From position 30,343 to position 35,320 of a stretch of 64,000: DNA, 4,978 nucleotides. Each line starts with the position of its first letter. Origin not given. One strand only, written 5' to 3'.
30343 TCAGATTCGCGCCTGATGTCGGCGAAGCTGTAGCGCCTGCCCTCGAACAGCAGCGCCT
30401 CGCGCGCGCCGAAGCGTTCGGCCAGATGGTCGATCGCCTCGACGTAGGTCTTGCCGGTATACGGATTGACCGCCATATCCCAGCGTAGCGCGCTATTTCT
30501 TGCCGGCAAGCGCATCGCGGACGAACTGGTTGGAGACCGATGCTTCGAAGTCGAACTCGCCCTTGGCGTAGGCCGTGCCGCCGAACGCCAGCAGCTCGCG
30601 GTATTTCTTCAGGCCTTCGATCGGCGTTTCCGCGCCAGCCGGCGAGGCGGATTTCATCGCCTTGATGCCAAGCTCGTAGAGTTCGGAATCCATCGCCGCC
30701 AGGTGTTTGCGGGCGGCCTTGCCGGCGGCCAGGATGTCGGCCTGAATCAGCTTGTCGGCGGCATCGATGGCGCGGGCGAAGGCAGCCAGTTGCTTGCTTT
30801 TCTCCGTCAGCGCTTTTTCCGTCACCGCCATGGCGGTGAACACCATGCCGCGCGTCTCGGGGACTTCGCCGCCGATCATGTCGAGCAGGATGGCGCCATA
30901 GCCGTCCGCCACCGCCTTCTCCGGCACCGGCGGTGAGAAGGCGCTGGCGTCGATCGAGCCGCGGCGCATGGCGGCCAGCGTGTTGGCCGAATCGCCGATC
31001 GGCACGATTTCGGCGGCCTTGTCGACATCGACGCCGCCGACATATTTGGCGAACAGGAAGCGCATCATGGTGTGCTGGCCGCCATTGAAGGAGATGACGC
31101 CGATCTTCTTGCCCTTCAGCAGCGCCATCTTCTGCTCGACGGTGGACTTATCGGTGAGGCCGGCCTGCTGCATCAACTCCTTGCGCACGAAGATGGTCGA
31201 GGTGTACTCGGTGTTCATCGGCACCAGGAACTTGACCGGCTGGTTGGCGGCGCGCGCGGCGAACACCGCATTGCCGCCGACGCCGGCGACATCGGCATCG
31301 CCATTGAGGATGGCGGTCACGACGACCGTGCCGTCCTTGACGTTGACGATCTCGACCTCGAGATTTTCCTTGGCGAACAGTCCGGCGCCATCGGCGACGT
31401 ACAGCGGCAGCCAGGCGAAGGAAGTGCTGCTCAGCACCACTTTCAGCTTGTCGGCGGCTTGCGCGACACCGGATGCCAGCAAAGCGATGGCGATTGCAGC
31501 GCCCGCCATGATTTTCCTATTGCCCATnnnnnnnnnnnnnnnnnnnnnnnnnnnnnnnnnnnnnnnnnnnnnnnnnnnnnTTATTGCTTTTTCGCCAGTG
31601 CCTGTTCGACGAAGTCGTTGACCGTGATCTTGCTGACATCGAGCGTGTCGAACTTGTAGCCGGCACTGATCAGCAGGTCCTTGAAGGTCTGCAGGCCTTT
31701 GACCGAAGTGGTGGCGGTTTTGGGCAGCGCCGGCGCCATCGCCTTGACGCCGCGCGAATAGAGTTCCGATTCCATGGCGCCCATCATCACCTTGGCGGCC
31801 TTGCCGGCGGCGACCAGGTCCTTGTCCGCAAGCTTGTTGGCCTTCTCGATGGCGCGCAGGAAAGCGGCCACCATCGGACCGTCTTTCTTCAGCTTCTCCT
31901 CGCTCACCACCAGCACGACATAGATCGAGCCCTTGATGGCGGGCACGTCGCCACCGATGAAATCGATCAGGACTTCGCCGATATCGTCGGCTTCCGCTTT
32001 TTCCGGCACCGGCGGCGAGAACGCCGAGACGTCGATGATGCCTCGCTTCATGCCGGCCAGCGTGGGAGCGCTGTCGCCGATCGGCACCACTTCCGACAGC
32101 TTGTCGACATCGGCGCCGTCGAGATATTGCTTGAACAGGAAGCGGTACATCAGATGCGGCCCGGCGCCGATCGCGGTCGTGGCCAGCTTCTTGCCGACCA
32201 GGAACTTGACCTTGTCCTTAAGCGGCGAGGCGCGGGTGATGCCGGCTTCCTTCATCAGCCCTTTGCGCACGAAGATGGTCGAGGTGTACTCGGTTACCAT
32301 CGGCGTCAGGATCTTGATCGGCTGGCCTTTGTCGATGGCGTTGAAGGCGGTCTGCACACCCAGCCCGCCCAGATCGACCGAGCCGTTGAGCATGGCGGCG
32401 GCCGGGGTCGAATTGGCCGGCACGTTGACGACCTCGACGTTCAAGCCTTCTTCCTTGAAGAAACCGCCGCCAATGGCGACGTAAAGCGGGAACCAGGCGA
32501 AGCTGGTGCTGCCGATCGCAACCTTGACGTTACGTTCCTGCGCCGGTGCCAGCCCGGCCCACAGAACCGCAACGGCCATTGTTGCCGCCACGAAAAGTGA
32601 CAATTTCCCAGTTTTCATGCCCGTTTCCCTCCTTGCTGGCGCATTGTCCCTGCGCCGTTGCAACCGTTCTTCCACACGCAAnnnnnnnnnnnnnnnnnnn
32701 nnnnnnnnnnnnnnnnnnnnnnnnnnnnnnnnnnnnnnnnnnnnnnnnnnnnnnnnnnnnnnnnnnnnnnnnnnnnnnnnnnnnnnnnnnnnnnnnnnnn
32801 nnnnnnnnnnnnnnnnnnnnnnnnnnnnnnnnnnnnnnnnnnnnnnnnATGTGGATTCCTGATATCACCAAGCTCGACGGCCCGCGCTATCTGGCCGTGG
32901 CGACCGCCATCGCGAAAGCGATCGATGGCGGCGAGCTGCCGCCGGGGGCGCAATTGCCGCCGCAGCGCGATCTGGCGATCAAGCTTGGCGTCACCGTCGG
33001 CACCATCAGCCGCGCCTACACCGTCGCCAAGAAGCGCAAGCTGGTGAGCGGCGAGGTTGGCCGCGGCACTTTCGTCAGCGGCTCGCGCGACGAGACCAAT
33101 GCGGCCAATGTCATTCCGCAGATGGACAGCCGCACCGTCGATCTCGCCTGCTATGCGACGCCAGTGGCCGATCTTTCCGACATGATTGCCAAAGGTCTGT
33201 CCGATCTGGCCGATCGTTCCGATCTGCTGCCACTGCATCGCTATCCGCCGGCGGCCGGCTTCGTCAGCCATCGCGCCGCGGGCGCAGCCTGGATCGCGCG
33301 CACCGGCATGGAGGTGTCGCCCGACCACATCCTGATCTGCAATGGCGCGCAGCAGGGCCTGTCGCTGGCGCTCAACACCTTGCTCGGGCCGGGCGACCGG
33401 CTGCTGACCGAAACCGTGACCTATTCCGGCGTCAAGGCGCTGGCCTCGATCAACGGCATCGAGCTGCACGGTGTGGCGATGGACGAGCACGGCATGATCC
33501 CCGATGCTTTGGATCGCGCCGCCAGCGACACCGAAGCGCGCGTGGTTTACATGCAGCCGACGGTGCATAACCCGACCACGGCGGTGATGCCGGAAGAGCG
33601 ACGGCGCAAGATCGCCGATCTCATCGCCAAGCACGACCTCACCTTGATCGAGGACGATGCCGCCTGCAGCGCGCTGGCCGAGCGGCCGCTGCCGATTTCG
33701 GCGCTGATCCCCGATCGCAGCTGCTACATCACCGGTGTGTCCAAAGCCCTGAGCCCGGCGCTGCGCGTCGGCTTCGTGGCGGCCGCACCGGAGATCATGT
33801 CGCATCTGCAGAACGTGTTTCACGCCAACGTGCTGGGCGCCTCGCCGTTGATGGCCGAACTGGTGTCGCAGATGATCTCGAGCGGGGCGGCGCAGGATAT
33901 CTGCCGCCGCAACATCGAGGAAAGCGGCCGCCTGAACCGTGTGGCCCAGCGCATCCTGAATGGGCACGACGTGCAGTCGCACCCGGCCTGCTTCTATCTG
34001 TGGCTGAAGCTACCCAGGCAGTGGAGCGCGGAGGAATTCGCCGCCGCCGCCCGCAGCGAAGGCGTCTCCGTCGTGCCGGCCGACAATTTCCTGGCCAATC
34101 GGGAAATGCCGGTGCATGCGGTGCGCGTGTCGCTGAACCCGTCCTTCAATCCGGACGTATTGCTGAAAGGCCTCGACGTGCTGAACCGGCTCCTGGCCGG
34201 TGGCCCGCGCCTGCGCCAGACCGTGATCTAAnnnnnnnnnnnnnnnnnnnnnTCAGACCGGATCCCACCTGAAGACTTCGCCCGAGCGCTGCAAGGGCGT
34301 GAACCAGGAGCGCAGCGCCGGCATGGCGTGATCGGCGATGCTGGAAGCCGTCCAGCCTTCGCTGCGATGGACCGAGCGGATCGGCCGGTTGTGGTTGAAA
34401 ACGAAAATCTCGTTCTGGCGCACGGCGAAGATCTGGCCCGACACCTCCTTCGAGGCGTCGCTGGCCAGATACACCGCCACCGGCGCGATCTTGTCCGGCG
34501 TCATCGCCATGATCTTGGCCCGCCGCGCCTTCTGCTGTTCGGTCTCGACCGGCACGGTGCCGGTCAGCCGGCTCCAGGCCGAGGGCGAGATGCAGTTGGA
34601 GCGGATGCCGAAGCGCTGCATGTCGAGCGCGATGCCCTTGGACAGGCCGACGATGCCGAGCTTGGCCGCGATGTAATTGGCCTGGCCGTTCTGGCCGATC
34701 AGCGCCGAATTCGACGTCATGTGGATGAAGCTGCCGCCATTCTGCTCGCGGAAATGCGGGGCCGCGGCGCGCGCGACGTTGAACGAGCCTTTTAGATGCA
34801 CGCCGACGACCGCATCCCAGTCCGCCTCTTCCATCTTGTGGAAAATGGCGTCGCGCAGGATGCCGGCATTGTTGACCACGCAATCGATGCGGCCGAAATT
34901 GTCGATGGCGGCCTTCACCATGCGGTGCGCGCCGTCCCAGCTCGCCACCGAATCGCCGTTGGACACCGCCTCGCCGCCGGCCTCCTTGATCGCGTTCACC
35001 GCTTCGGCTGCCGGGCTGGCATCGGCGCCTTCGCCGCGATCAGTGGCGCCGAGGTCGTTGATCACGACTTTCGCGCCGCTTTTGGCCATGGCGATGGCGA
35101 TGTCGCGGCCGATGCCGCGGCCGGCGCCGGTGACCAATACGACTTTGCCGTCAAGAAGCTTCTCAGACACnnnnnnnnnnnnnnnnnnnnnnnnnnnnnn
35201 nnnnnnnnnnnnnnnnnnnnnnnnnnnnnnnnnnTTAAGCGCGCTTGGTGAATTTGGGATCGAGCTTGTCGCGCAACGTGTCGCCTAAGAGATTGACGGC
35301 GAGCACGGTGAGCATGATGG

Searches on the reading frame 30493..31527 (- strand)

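Call 14: search_protein_families(library=pfam, proteins=[window:30493-31527:-], max_evalue=0.0001)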
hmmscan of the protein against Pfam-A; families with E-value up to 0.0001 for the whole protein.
window:30493-31527:- (344 aa): 4 families
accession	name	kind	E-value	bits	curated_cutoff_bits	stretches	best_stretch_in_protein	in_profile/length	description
PF13379.11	NMT1_2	-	4.2e-18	66.5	24.7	1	41-264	20-240/252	NMT1-like family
PF09084.16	NMT1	-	2.9e-14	53.9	20.5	1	40-257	5-205/216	NMT1/THI5 like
PF12974.12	Phosphonate-bd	-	8.5e-09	35.6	27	1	56-209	29-174/242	ABC transporter, phosphonate, periplasmic substrate-binding protein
PF01547.30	SBP_bac_1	-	8.7e-05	23.1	26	0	35-153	5-161/307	Bacterial extracellular solute-binding protein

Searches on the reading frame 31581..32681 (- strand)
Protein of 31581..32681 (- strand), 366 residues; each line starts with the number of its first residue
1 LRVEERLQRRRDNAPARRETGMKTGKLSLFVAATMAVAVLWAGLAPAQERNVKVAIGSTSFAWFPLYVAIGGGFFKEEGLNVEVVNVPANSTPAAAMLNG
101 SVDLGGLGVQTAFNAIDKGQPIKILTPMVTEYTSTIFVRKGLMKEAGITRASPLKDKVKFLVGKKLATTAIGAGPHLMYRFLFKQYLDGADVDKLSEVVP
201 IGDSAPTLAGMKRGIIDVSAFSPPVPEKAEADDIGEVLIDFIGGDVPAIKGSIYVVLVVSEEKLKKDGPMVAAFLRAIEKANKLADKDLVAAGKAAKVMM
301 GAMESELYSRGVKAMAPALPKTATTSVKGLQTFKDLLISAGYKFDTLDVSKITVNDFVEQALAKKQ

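Call 14: search_protein_families(library=pfam, proteins=[window:31581-32681:-], max_evalue=0.0001)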
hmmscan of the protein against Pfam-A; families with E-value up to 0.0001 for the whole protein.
window:31581-32681:- (366 aa): 3 families
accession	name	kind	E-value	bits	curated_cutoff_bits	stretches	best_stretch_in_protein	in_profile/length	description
PF09084.16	NMT1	-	2.3e-15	57.5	20.5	1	64-285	5-209/216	NMT1/THI5 like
PF13379.11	NMT1_2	-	7.2e-12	46.1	24.7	1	63-298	18-250/252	NMT1-like family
PF04069.17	OpuAC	-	1.2e-06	28.8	21.2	1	54-279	3-227/257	Substrate binding domain of ABC-type glycine betaine transport system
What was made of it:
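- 30493..32681 (-): two NMT1-type periplasmic binding proteins heading the GL2 operon. NMT1/NMT1_2 (call 14).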

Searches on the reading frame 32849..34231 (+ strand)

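Call 14: search_protein_families(library=pfam, proteins=[window:32849-34231:+], max_evalue=0.0001)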
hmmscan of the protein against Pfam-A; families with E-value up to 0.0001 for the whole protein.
window:32849-34231:+ (460 aa): 3 families
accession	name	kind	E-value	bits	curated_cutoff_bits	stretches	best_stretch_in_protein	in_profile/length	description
PF00155.27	Aminotran_1_2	-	7.3e-24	85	19.7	1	125-437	31-353/361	Aminotransferase class I and II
PF00392.27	GntR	-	3.4e-11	43.1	27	1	14-76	2-64/64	Bacterial regulatory proteins, gntR family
PF12897.13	Asp_aminotransf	-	1.7e-05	24.3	27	1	189-326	131-279/421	Aspartate amino-transferase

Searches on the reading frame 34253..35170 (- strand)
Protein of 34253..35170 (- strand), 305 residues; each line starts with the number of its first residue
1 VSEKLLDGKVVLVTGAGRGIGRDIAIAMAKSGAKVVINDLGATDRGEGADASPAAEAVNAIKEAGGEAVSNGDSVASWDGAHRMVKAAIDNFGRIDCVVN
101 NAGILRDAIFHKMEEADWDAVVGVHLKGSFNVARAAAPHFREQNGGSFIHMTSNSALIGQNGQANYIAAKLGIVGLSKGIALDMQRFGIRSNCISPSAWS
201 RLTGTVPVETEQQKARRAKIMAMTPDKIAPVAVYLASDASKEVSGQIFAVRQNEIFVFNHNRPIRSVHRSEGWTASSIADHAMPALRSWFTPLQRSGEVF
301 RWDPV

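Call 15: search_protein_families(library=pfam, proteins=[window:34253-35170:-], max_evalue=0.0001)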
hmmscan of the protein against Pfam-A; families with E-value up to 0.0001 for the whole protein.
window:34253-35170:- (305 aa): 3 families
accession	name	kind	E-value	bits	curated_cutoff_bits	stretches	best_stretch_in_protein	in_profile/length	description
PF00106.31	adh_short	-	2.1e-41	142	26.6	1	9-199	1-182/195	short chain dehydrogenase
PF13561.12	adh_short_C2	-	3.5e-41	141.8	27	1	15-250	1-231/236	Enoyl-(Acyl carrier protein) reductase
PF08659.16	KR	-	2.8e-19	70.2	22.6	1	11-170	3-153/180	KR domain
